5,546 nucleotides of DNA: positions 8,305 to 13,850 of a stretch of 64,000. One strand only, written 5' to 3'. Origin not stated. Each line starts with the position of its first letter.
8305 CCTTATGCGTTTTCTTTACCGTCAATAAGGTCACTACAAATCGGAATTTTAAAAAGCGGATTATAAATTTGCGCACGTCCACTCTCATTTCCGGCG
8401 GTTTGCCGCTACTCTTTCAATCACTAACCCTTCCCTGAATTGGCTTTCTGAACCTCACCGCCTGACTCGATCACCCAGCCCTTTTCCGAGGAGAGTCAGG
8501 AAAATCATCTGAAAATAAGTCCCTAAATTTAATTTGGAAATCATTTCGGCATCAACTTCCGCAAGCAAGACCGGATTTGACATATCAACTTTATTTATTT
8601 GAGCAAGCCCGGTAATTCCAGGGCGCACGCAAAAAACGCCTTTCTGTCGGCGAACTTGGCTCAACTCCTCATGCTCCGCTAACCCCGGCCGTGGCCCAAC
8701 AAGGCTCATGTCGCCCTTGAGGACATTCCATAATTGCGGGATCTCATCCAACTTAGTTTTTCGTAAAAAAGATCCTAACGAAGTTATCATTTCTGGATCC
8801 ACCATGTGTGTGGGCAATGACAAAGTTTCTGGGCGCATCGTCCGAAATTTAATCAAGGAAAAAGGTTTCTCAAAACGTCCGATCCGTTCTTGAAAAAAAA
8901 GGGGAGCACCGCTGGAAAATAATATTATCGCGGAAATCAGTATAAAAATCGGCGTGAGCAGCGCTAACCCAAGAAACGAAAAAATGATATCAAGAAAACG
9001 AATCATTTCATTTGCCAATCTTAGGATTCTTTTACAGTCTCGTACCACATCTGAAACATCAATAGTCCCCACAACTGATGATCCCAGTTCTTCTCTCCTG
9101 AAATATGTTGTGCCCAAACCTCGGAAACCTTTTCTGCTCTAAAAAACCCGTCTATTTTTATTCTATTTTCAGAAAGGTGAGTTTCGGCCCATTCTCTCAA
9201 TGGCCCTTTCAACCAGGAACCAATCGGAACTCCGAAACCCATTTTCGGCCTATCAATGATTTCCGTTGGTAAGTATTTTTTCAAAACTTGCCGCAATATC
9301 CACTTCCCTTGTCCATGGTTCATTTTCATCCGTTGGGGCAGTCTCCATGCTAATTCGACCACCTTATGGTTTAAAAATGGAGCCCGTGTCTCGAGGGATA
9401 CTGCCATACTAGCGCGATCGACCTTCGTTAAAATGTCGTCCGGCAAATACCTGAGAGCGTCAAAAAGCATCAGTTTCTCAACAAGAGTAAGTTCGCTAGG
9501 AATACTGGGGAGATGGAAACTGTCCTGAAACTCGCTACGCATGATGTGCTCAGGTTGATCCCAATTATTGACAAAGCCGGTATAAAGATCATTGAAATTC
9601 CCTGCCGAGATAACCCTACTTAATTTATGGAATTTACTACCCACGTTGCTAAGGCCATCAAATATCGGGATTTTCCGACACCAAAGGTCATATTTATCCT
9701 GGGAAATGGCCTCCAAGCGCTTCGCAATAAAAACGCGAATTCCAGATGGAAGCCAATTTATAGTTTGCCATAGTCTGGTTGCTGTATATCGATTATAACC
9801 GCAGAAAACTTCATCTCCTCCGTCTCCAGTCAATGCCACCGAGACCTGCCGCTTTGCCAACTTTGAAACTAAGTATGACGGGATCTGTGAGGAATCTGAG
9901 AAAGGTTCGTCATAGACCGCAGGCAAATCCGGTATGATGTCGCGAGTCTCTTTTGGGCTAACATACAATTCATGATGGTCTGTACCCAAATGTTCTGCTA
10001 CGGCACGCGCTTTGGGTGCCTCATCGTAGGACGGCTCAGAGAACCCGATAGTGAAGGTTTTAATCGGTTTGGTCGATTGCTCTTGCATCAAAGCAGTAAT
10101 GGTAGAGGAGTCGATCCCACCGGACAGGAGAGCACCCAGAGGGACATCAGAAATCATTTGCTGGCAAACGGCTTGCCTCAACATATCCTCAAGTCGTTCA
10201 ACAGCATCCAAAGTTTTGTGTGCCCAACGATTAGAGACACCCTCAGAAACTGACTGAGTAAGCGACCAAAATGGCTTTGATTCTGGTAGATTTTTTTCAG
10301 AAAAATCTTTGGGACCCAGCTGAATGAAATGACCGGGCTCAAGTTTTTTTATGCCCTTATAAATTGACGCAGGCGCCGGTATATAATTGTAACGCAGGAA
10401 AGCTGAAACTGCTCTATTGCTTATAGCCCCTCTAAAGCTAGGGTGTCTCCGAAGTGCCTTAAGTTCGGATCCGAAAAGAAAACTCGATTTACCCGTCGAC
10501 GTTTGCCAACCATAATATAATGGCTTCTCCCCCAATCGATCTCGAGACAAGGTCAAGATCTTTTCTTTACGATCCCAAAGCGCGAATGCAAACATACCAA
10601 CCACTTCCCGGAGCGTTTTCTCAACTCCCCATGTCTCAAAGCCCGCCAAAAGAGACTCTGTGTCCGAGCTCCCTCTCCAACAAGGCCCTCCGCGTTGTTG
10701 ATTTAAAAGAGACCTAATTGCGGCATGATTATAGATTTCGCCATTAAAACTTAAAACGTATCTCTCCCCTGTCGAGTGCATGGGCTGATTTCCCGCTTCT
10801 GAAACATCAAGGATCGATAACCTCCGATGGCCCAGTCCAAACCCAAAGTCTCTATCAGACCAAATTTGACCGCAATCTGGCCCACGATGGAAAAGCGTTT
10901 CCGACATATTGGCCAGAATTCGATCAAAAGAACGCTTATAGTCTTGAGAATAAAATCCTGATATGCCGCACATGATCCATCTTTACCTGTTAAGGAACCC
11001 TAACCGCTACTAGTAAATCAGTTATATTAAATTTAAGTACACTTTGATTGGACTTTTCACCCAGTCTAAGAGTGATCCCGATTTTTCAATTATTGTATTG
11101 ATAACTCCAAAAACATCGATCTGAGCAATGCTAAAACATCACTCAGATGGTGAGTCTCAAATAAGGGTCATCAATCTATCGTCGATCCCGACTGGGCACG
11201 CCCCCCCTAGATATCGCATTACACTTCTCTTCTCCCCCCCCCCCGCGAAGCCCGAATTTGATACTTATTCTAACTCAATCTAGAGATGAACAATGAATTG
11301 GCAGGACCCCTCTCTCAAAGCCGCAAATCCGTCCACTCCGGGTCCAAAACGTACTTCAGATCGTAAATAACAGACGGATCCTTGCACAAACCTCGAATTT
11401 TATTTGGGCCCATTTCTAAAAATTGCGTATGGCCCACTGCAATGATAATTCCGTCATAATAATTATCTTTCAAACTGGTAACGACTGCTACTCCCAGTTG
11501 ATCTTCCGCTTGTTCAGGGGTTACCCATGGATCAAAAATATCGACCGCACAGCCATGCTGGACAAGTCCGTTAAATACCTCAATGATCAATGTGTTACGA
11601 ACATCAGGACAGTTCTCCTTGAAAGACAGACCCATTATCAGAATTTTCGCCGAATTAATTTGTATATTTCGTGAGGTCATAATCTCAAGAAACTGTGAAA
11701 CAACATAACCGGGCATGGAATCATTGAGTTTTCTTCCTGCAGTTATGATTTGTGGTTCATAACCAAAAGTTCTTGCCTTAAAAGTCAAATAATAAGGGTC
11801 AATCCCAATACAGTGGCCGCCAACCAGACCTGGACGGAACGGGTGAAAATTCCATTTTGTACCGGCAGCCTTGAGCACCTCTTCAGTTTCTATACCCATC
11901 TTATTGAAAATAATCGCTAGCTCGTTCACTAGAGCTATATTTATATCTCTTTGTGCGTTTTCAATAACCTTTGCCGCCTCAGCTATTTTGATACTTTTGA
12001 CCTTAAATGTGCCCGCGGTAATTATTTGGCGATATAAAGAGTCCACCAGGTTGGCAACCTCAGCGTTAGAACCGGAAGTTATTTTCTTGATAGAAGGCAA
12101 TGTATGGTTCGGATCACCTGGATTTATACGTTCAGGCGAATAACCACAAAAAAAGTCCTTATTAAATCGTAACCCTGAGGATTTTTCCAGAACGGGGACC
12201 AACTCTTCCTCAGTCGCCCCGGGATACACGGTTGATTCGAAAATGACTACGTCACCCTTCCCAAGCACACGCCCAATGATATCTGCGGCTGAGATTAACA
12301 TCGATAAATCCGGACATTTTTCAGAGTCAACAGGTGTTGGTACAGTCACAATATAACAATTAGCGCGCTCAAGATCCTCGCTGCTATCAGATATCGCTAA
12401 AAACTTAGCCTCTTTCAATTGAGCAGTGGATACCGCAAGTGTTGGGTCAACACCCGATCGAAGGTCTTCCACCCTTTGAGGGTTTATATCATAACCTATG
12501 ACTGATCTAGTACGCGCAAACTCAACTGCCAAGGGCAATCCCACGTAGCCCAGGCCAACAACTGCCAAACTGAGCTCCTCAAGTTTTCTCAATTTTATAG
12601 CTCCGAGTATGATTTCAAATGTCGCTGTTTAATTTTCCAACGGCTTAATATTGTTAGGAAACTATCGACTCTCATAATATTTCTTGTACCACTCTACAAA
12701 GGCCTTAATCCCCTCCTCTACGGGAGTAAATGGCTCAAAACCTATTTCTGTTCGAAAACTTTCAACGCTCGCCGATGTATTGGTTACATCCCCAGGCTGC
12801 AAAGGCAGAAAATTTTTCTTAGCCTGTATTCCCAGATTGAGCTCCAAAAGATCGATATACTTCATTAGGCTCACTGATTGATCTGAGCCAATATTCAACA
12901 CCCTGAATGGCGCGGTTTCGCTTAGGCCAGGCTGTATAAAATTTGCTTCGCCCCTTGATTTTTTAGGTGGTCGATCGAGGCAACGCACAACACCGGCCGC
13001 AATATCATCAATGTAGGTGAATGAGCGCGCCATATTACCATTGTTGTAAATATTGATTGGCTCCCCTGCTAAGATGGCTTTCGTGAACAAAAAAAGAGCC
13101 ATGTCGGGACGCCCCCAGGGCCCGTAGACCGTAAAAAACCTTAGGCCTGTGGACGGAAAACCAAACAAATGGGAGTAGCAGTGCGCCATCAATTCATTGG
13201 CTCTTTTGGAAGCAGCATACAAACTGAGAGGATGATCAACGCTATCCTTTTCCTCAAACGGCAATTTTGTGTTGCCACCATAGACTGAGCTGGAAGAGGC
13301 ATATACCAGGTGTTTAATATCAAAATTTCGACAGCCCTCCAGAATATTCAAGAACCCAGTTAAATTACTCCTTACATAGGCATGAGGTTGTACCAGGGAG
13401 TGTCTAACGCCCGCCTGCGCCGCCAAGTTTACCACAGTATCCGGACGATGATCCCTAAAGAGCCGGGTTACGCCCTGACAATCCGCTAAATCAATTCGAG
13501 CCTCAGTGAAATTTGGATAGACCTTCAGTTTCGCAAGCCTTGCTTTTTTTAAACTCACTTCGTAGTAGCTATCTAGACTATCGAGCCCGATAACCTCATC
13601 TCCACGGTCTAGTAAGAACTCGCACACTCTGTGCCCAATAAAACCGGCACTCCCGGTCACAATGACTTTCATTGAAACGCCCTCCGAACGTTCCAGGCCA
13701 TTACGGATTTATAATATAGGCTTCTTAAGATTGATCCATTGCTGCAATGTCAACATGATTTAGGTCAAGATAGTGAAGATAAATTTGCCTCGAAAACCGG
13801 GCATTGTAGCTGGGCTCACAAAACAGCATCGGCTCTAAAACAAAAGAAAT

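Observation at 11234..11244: An 11-nt poly-C tract in the promoter region of the amidotransferase/transferase operon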

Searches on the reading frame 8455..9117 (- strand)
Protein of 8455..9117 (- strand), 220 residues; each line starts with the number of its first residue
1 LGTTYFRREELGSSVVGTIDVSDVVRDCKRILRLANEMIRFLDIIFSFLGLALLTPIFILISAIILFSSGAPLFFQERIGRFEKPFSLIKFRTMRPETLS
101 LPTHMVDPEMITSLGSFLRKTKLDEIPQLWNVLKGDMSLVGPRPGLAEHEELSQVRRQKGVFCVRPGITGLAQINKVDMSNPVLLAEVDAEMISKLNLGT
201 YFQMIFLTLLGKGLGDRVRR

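Call 6: search_protein_families(library=pfam, proteins=[window:8455-9117:-])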
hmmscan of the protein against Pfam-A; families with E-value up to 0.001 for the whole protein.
window:8455-9117:- (220 aa): 1 family
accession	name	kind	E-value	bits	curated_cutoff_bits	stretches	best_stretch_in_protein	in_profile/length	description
PF02397.22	Bac_transf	-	9.8e-49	165.7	27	1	40-209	2-174/179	Bacterial sugar transferase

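Call 24: find_encoding_contigs(protein=window:8455-9072:-, flank=4000, max_places=10)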
Protein window:8455-9072:- (205 aa): 1 contig read that carries it; 1 place shown.
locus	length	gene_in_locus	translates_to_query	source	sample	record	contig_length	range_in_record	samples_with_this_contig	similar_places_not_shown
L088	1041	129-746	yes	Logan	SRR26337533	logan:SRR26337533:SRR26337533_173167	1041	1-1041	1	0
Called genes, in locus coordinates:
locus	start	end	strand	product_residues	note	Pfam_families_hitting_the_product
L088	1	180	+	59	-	?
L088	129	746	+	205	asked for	PF02397:Bac_transf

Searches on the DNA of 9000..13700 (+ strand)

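Call 14: search_dna_similar(query=window:9000-13700:+, collection=plasmids, mode=near, max_rows=5)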
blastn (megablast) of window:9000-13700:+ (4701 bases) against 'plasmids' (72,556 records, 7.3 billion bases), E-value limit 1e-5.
No match.

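Call 58: search_rna_families(source=window, start=10900, end=11400, threshold=evalue, max_evalue=1)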
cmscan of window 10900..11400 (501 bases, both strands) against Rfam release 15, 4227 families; matches with E-value up to 1: 0.
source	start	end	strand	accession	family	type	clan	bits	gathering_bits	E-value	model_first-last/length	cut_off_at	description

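Call 59: search_dna_similar(query=window:10974-11314:-, collection=phages, mode=distant, max_rows=5)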
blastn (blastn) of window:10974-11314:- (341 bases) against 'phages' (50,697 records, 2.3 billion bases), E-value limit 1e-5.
No match.
